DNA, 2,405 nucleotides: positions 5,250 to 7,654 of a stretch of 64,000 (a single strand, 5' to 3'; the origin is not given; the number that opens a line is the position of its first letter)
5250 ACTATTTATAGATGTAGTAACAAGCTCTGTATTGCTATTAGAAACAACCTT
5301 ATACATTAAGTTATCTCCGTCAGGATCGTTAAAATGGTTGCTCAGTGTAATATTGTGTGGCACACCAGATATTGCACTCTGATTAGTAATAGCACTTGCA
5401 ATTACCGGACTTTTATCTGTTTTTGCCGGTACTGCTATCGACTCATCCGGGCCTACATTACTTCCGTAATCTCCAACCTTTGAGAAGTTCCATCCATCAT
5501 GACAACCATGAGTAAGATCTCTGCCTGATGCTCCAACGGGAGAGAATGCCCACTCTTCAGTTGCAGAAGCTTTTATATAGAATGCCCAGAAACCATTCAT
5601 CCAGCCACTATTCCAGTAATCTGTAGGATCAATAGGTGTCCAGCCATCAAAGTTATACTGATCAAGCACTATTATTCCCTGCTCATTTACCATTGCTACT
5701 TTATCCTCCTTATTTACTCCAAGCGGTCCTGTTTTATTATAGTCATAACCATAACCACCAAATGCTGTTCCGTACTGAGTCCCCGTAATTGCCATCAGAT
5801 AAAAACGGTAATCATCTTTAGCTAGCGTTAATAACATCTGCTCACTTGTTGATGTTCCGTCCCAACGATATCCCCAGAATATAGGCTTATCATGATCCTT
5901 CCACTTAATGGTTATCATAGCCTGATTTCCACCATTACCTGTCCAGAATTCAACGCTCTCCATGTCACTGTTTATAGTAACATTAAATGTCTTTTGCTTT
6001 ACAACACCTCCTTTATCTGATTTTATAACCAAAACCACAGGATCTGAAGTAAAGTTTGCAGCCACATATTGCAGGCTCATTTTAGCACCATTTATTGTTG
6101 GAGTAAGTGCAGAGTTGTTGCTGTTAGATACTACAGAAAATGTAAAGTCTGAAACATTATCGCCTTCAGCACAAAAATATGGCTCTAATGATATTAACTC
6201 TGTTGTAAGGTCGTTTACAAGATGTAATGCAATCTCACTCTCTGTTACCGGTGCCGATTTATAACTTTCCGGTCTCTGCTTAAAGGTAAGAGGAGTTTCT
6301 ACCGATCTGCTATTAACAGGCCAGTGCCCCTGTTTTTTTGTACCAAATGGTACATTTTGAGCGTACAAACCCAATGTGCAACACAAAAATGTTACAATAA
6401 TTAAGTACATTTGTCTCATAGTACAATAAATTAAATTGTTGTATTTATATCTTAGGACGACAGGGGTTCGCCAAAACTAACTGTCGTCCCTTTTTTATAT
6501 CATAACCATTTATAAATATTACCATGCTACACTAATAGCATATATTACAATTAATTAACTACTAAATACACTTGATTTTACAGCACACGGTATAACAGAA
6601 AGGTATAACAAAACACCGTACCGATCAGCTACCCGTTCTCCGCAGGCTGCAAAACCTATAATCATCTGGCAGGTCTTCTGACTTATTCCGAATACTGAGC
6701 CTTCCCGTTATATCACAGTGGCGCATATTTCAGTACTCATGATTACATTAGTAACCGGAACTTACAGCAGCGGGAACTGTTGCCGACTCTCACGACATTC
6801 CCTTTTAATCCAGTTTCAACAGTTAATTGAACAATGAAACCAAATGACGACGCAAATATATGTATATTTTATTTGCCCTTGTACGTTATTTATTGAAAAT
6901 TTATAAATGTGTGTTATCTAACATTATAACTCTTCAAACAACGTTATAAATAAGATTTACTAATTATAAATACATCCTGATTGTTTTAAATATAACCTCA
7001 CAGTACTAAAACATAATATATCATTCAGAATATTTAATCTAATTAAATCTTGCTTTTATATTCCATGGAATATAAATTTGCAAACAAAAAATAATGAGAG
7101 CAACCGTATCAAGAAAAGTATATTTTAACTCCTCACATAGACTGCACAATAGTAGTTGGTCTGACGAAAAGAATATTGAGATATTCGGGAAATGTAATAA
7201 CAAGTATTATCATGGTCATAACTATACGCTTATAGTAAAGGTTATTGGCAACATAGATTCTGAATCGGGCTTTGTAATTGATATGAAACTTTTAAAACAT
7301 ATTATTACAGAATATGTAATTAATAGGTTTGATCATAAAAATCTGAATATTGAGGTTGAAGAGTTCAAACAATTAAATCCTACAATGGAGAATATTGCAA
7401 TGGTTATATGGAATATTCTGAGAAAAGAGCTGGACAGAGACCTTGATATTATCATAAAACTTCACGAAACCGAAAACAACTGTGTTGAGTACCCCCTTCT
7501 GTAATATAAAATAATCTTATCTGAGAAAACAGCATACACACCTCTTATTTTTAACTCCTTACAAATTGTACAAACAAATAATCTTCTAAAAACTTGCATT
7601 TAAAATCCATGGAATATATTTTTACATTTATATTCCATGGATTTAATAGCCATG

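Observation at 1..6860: Cobalamin riboswitch controls an operon of two T9SS-exported surface proteins plus a TonB receptor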

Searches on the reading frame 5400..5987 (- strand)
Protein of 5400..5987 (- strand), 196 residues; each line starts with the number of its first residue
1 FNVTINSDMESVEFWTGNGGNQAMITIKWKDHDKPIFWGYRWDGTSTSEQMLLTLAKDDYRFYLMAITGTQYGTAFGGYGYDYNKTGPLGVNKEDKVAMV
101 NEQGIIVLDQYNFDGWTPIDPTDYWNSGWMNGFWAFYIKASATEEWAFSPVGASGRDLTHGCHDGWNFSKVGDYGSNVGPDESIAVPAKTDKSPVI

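Call 64: search_protein_representatives(protein=window:5400-5987:-)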
Query: 196 residues. Proteins with E-value up to 0.001 (for the whole library): 798; up to 1e-10: 392; up to 1e-30: 31. The best 150 are listed.
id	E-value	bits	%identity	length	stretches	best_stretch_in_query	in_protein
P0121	2.6e-132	455.8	100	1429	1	1-196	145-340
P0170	3.5e-77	275.5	36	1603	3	9-177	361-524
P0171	9.7e-60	218.5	36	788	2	11-187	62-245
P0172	5.7e-59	216.0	37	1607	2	10-173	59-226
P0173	2.6e-55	204.0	40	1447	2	12-169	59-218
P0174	1.4e-45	172.2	36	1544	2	9-181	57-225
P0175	4.7e-44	167.2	35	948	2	11-190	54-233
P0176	2.1e-43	165.1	47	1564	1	8-169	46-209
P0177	1.2e-40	156.1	43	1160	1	9-169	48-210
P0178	1.7e-40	155.6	43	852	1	9-169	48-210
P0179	3.2e-40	154.7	46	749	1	10-169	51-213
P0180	8.6e-39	150.0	42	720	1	9-169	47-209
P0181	2.5e-38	148.5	45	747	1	9-169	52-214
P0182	8.7e-38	146.7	42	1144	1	9-169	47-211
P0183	1.1e-37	146.5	44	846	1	8-181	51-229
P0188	2.1e-34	135.7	40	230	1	9-187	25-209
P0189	2.9e-34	135.2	40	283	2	9-177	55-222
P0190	3.9e-34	134.8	34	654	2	8-173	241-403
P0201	8.6e-30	120.6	36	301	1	6-181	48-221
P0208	8.9e-29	117.3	39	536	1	12-170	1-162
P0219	1.4e-27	113.4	41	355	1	7-176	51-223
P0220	2.2e-27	112.8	38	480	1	6-169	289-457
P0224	1.0e-26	110.6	36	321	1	8-172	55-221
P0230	2.9e-26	109.1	35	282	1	9-187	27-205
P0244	1.1e-24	103.9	37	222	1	10-171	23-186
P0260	2.0e-23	99.8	34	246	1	7-170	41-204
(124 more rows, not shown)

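Call 65: find_homologous_proteins(query=window:5400-5987:-, max_evalue=0.001)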
Query window:5400-5987:-: 26 candidates shared short words with the query, none scored E <= 0.001.

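Call 66: search_protein_families(library=pfam, proteins=[P0170, P0171, P0173, P0175, P0179, P0188, P0190, P0201, P0208, P0220], max_evalue=0.001)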
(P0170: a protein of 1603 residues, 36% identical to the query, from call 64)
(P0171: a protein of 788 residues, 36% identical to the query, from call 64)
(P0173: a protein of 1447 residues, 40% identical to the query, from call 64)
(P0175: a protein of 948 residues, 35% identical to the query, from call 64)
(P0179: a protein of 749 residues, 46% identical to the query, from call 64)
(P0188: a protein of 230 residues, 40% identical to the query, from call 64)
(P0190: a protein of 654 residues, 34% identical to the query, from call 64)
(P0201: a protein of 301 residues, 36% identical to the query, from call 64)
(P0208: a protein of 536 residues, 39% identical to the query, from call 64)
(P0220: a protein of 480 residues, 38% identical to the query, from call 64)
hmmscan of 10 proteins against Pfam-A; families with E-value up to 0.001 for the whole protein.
P0170 (1603 aa): 7 families
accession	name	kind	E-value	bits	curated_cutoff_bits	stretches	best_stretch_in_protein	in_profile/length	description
PF16819.11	DUF5074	-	9.2e-111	370.7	27.2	1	734-1089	1-353/353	Domain of unknown function (DUF5074)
PF02368.24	Big_2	-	1.2e-91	301.2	22.8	5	1189-1266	2-79/79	Bacterial Ig-like domain (group 2)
PF22359.2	Big-like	-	9.8e-19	67.8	27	3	1305-1352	2-47/48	Bacterial Ig-like domain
PF21764.3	Invasin_D4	-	1e-15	58.4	27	0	1285-1332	21-65/88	Invasin, domain 4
PF18962.6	Por_Secre_tail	-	8e-08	32.9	27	1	1557-1603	24-72/75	Secretion system C-terminal sorting domain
PF20578.4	aBig_2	-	1.9e-07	31.3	27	0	285-345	16-74/89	Atrophied bacterial Ig domain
PF25354.1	Ig_NUP210_16th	-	6.7e-05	22.7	27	0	306-343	26-64/72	NUP210-like, Ig-like domain 16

P0171 (788 aa): 3 families
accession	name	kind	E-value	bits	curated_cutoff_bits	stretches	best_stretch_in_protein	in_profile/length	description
PF02368.24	Big_2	-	4.1e-45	152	22.8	3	247-322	3-78/79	Bacterial Ig-like domain (group 2)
PF18962.6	Por_Secre_tail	-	2.1e-07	31.5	27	1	721-786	1-74/75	Secretion system C-terminal sorting domain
PF21461.3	HL_N-beta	-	7.8e-05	22.8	27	0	282-316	16-48/57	Hyaluronate lyase, N-terminal beta-sheet domain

P0173 (1447 aa): 8 families
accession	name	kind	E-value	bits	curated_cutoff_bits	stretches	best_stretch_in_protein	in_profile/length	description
PF16819.11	DUF5074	-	4.9e-117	391.4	27.2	1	926-1271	1-353/353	Domain of unknown function (DUF5074)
PF13306.12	LRR_5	-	1.9e-82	273.9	27.7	3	485-610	2-125/127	BspA type Leucine rich repeat region (6 copies)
PF13855.12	LRR_8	-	6.4e-14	51.9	27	0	575-615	13-54/61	Leucine rich repeat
PF18962.6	Por_Secre_tail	-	8.4e-14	52.1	27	1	1378-1441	1-70/75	Secretion system C-terminal sorting domain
PF07679.22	I-set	-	3.2e-12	46.8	23.7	1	243-317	1-85/90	Immunoglobulin I-set domain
PF13927.12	Ig_3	-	2.5e-10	41.2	30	1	242-309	1-78/78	Immunoglobulin domain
PF13895.12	Ig_2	-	7.2e-07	29.8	27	1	253-321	10-77/79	Immunoglobulin domain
PF00047.31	ig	-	0.00082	20.1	21.8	0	252-317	3-80/81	Immunoglobulin domain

P0175 (948 aa): 2 families
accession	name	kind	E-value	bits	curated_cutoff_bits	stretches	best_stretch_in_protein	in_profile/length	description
PF16819.11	DUF5074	-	8.8e-106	354.3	27.2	1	429-771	1-353/353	Domain of unknown function (DUF5074)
PF18962.6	Por_Secre_tail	-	2.3e-07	31.4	27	1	880-938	2-66/75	Secretion system C-terminal sorting domain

P0179 (749 aa): 2 families
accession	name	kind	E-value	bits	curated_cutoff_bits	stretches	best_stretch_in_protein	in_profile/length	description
PF16819.11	DUF5074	-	3e-110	369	27.2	1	238-579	1-353/353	Domain of unknown function (DUF5074)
PF21544.3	PorZ_N_b_propeller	-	0.00078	20.2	27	0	334-389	84-138/154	TSS9, PorZ, N-terminal beta-propeller domain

P0188 (230 aa): 0 families

P0190 (654 aa): 0 families

P0201 (301 aa): 0 families

P0208 (536 aa): 1 family
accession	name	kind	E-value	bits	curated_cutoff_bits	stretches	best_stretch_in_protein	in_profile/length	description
PF02368.24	Big_2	-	3.3e-27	94.7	22.8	2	269-345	2-78/79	Bacterial Ig-like domain (group 2)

P0220 (480 aa): 1 family
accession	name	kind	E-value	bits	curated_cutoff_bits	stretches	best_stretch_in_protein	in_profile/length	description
PF16378.10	DUF4988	-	7.1e-21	75.3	30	1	27-187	7-182/183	Domain of unknown function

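Call 74: predict_structure(alignment_id=A2)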
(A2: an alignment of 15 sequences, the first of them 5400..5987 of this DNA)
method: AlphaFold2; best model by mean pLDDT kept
length: 196 residues; sequences in the alignment: 15
mean_pLDDT: 34.8   pTM: 0.32
mean pLDDT of the five models: 34.8, 34.6, 33.3, 33.3, 30.7
residues with pLDDT >= 90: 0; 70-90: 0; 50-70: 15; < 50: 181
segments of 3 or more residues with pLDDT < 50: 1-6, 14-23, 32-35, 37-196
pLDDT, mean of each block of 10 residues (from residue 1): 43 47 52 48 44 39 36 35 30 33 35 39 33 28 28 25 24 22 24 26
secondary structure, 60 per line:
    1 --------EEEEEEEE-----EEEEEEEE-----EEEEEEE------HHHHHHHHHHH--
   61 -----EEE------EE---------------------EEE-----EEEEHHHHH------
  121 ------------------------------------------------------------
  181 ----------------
elements in order: E9-16 E22-29 E35-41 H48-58 E66-68 E98-100 E106-109 H110-114

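Call 84: predict_structure(alignment_id=A3)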
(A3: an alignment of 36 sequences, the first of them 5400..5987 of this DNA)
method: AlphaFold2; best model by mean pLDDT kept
length: 196 residues; sequences in the alignment: 36
mean_pLDDT: 91.3   pTM: 0.88
mean pLDDT of the five models: 91.3, 91.0, 91.0, 90.6, 88.3
residues with pLDDT >= 90: 154; 70-90: 30; 50-70: 7; < 50: 5
segments of 3 or more residues with pLDDT < 50: 1-4
pLDDT, mean of each block of 10 residues (from residue 1): 60 96 97 95 98 97 95 95 93 97 95 96 96 95 92 95 96 82 86 54
secondary structure, 60 per line:
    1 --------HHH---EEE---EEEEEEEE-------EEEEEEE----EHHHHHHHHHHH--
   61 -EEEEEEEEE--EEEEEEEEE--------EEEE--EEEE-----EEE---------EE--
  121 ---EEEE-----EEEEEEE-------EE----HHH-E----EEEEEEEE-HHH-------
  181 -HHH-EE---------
elements in order: E15-17 E21-28 E36-42 H48-58 E62-70 E73-81 E90-93 E96-99 E105-107 E124-127 E133-139 E162-169

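Call 86: fold_search(model_id=the predicted structure, library=pdb)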
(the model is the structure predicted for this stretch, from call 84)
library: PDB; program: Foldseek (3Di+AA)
matches with E <= 10: 175; with E <= 0.001: 0
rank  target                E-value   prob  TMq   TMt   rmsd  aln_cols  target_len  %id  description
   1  3kq4_A                4.3e-02  0.92  0.37  0.20   7.3       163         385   11  Structure of Intrinsic Factor-Cobalamin bound to its receptor Cubilin (released 2010-03-09)
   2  3u7z_B                9.0e-02  0.94  0.37  0.70   5.5       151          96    9  Crystal structure of a putative metal binding protein RUMGNA_00854 (ZP_02040092.1) from Ruminococcus gnavus ATCC 29149 (released 2011-11-02)
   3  2pmv_A                1.1e-01  0.75  0.36  0.20  11.9       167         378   12  Crystal Structure of Human Intrinsic Factor- Cobalamin Complex at 2.6 A Resolution (released 2007-10-30)
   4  5no0                  1.3e-01  0.97  0.40  0.70   4.2       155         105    8  Beta domain of human transcobalamin in apo form (released 2017-09-27)
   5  7qbe_C                1.6e-01  0.96  0.41  0.21   4.0       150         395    8  TC:CD320 in complex with nanobody TC-Nb11 (released 2022-03-16)
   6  9if9_A                1.9e-01  0.08  0.19  0.17  15.3       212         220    8  Crystal structure of the Pellino 1 FHA domain in complex with a MDC1-TQxF phosphopeptide. (released 2025-03-05)
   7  7qbg_A                2.1e-01  0.95  0.41  0.22   5.0       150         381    8  TC:CD320 in complex with nanobody TC-Nb4 (released 2022-03-16)
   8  5np4                  2.4e-01  0.87  0.38  0.65   4.7       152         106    8  Beta domain of human transcobalamin bound to cyanocobalamin (released 2017-09-27)
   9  8ixt                  2.5e-01  0.80  0.39  0.20   5.0       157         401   11  Rat Transcobalamin in Complex with Glutathionylcobalamin (released 2024-05-22)
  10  7qbe_A                2.9e-01  0.51  0.30  0.16   7.6       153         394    7  TC:CD320 in complex with nanobody TC-Nb11 (released 2022-03-16)
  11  7qbg_C                3.1e-01  0.93  0.43  0.23   3.6       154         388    7  TC:CD320 in complex with nanobody TC-Nb4 (released 2022-03-16)
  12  4kki                  3.9e-01  0.75  0.39  0.20   7.3       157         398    8  Crystal Structure of Haptocorrin in Complex with CNCbl (released 2013-07-17)
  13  4zrp_A                4.2e-01  0.82  0.42  0.22   3.9       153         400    8  TC:CD320 (released 2016-07-20)
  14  2bb6_A                5.7e-01  0.80  0.40  0.20   4.2       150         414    8  Structure of Cobalamin-complexed Bovine Transcobalamin in Monoclinic Crystal Form (released 2006-04-04)
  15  8ixu                  6.0e-01  0.60  0.38  0.20   4.8       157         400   10  Rat Transcobalamin in Complex with Cobalamin (released 2024-05-22)
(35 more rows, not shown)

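Call 90: search_protein_families(library=pfam, alignment_id=A3, max_evalue=1)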
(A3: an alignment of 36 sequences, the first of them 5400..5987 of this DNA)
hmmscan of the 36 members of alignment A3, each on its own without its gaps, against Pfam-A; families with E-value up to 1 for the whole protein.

A. member 1, window:5400-5987:- (196 aa): 0 families

B. families by the number of members that match (of 36 scanned): 21 families
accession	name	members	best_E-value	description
PF07589.16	PEP-CTERM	9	1.9e-06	PEP-CTERM motif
PF16819.11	DUF5074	3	3.8e-88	Domain of unknown function (DUF5074)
PF18962.6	Por_Secre_tail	3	2.6e-10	Secretion system C-terminal sorting domain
PF21544.3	PorZ_N_b_propeller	3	0.00042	TSS9, PorZ, N-terminal beta-propeller domain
PF07494.17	Reg_prop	3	0.0024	Two component regulator propeller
PF13533.13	Biotin_lipoyl_2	2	0.00076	Biotin-lipoyl like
PF13629.12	T2SS-T3SS_pil_N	2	0.011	Pilus formation protein N terminal region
PF14157.12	YmzC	2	0.047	YmzC-like protein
PF18597.7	SH3_19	2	0.11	Myosin X N-terminal SH3 domain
PF18692.7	DUF5640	2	0.11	Family of unknown function (DUF5640)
PF08450.18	SGL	1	0.00045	SMP-30/Gluconolactonase/LRE-like region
PF20101.4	DUF6491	1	0.0029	Family of unknown function (DUF6491)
PF00821.23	PEPCK_GTP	1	0.022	Phosphoenolpyruvate carboxykinase C-terminal P-loop domain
PF19378.4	DUF5953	1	0.036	Family of unknown function (DUF5953)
PF16967.11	TcfC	1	0.056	E-set like domain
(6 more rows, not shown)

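Call 94: find_encoding_contigs(protein=P0188, flank=5000, max_places=2)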
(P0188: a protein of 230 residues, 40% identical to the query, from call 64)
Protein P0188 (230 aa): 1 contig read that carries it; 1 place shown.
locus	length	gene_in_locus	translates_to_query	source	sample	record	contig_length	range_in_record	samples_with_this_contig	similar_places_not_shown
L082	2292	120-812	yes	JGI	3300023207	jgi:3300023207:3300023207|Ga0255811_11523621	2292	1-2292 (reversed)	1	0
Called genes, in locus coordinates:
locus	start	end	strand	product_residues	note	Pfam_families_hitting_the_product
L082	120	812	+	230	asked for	-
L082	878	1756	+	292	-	PF07589:PEP_exosort_dom (weak)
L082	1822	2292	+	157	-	?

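Call 95: find_encoding_contigs(protein=P0244, flank=5000, max_places=2)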
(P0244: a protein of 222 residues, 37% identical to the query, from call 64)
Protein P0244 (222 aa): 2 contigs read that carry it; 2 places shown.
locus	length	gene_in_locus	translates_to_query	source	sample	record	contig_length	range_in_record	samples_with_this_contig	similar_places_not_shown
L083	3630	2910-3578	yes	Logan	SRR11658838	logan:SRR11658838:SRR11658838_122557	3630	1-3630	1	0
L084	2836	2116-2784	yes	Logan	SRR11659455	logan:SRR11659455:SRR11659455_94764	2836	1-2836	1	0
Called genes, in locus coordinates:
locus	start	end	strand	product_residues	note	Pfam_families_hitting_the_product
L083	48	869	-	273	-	PF07963:N_methyl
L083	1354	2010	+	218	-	-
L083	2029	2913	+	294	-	PF07589:PEP_exosort_dom (weak)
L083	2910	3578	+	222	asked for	PF07589:PEP_exosort_dom (weak)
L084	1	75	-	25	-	?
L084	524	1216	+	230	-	PF07963:N_methyl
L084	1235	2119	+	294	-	PF07589:PEP_exosort_dom (weak)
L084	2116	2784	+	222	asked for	PF07589:PEP_exosort_dom (weak)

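Call 96: find_encoding_contigs(protein=P0201, flank=5000, max_places=2)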
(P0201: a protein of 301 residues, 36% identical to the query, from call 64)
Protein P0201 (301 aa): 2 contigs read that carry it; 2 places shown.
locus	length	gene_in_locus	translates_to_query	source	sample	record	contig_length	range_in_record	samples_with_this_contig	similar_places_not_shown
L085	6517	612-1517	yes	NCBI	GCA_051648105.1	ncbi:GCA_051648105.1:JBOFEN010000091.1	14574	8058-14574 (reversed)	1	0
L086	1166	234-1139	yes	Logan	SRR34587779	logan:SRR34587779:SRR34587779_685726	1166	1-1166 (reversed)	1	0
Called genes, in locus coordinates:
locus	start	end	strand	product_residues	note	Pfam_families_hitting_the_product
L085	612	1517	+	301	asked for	-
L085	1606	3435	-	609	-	PF00149:Metallophos, PF12850:Metallophos_2 (weak), PF13360:PQQ_2, PF13570:Beta-prop_ACSF4, PF01011:PQQ (faint), PF13570:Beta-prop_ACSF4, PF13360:PQQ_2, PF13570:Beta-prop_ACSF4 (weak)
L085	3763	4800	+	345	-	PF00581:Rhodanese, PF26341:AAA_SelU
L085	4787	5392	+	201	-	PF01206:TusA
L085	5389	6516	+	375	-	PF00266:Aminotran_5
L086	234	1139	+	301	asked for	-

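Call 108: find_encoding_contigs(protein=P0189, flank=4000, max_places=1)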
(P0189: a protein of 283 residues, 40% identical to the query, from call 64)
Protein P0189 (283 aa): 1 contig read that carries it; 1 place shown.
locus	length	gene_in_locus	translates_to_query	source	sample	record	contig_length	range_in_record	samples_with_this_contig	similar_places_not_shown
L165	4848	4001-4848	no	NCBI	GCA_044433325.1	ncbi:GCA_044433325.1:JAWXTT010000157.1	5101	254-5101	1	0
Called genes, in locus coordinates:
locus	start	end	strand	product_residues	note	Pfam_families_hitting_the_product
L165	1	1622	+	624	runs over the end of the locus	PF07715:Plug, PF14905:OMP_b-brl_3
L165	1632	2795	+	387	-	PF16819:DUF5074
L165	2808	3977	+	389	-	PF18962:Por_Secre_tail (weak)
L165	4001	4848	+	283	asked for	?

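Call 109: find_encoding_contigs(protein=P0219, flank=4000, max_places=1)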
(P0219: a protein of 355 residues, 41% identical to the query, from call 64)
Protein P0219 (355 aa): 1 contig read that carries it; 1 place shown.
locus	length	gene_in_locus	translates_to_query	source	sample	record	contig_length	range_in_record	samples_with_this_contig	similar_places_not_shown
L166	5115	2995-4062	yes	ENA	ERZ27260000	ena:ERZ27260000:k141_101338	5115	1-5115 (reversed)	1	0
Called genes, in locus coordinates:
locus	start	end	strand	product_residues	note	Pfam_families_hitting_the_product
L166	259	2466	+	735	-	PF03477:ATP-cone, PF13597:NRDD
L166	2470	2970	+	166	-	PF13353:Fer4_12, PF04055:Radical_SAM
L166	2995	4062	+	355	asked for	-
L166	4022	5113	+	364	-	?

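Call 110: find_encoding_contigs(protein=P0224, flank=4000, max_places=1)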
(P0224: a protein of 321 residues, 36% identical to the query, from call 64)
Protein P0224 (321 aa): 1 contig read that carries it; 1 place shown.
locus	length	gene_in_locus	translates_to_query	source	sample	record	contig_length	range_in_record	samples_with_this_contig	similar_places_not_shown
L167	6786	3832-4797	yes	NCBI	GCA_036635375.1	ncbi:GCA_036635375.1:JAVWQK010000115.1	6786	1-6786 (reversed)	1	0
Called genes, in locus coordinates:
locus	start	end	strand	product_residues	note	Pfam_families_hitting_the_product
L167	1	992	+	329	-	PF16819:DUF5074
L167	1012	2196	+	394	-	PF18962:Por_Secre_tail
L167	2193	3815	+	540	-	PF16819:DUF5074, PF18962:Por_Secre_tail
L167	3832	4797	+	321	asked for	PF18962:Por_Secre_tail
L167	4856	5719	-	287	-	PF01790:LGT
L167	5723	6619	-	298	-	PF01118:Semialdhyde_dh (weak), PF01408:GFO_IDH_MocA, PF02629:CoA_binding (faint), PF03447:NAD_binding_3 (weak), PF16654:DAPDH_C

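Call 111: find_encoding_contigs(protein=P0230, flank=4000, max_places=1)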
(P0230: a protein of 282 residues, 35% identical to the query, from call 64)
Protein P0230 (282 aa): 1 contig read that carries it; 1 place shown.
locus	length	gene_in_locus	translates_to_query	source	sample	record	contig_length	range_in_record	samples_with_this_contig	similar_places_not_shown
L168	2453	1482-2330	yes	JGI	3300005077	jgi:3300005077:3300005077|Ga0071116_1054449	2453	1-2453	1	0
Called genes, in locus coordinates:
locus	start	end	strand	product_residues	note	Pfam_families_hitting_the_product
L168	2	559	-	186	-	?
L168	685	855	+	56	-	-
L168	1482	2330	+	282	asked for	-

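Call 112: find_encoding_contigs(protein=P0260, flank=4000, max_places=1)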
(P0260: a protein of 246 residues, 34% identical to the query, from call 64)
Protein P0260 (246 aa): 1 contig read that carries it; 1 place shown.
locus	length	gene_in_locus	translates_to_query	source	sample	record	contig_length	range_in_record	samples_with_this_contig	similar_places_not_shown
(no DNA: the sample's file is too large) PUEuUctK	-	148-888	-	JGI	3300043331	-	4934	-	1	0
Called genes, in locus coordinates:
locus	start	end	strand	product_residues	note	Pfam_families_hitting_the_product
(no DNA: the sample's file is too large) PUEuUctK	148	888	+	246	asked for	-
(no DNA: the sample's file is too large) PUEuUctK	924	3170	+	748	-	-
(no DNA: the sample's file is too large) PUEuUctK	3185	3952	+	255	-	PF07963:N_methyl, PF07596:SBP_bac_10 (faint)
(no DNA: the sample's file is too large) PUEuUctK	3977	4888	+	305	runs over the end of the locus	PF01557:FAA_hydrolase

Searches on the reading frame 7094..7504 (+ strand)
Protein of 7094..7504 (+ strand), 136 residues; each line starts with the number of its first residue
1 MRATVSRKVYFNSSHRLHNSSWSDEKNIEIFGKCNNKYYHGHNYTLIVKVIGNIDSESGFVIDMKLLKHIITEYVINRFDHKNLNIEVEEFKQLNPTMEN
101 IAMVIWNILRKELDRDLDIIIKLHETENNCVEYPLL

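Call 48: search_protein_families(library=pfam, proteins=[window:7094-7504:+], max_evalue=0.001)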
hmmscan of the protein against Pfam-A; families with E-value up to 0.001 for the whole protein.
window:7094-7504:+ (136 aa): 1 family
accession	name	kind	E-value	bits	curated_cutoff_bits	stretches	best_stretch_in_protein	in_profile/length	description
PF01242.24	PTPS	-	2.2e-33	115.2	22.4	1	5-133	2-118/121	6-pyruvoyl tetrahydropterin synthase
